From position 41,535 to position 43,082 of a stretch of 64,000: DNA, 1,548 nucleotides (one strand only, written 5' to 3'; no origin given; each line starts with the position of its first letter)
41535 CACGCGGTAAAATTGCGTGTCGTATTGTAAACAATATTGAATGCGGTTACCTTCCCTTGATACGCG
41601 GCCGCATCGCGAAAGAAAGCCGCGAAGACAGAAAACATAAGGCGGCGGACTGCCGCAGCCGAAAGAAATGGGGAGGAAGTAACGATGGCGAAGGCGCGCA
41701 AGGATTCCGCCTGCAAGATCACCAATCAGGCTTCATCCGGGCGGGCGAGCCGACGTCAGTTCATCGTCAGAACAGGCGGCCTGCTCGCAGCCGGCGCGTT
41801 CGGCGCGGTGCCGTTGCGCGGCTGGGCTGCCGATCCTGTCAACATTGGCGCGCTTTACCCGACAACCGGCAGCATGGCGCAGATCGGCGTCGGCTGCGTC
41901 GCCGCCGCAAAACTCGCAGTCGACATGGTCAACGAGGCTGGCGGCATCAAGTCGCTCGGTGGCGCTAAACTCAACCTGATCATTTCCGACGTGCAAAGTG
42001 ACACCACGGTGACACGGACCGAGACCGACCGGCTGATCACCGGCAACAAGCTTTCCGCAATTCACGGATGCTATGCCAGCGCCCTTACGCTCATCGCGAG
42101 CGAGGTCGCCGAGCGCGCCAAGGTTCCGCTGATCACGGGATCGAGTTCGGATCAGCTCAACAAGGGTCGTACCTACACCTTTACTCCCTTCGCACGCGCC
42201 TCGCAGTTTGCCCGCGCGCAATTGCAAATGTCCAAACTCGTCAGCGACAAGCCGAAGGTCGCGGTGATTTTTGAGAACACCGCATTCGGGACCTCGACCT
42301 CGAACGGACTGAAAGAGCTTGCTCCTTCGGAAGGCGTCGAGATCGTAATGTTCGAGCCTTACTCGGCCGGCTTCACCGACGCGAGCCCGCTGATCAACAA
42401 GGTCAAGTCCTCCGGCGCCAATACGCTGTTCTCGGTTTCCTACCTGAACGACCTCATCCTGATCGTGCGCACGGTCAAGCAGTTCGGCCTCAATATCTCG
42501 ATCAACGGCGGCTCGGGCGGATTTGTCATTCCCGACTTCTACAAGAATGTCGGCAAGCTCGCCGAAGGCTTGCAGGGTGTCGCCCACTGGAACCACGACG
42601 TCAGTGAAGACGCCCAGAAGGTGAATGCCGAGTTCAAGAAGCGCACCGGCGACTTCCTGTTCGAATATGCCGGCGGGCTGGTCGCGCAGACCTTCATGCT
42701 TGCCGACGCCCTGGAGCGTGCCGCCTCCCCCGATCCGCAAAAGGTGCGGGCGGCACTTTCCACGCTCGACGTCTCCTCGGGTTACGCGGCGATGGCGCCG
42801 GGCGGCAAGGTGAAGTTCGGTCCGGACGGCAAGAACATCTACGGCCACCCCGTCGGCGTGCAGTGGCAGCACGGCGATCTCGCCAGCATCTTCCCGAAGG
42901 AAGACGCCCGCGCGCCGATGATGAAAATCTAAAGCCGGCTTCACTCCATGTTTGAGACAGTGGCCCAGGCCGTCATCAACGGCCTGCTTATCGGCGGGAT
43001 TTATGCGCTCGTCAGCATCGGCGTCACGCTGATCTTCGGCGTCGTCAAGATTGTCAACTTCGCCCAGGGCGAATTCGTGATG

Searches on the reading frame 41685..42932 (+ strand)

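Call 58: search_protein_families(library=pfam, proteins=[window:41685-42932:+], max_evalue=0.00001)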
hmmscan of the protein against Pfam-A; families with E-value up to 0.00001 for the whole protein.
window:41685-42932:+ (415 aa): 3 families
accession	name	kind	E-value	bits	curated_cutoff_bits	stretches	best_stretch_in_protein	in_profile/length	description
PF13458.12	Peripla_BP_6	-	4.2e-54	184.9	31.7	1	51-382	1-327/343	Periplasmic binding protein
PF13433.12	Peripla_BP_5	-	6.1e-18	65.5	27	1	53-386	2-328/363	Periplasmic binding protein domain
PF01094.35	ANF_receptor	-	8e-14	51.9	25.4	1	71-270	2-203/353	Receptor family ligand binding region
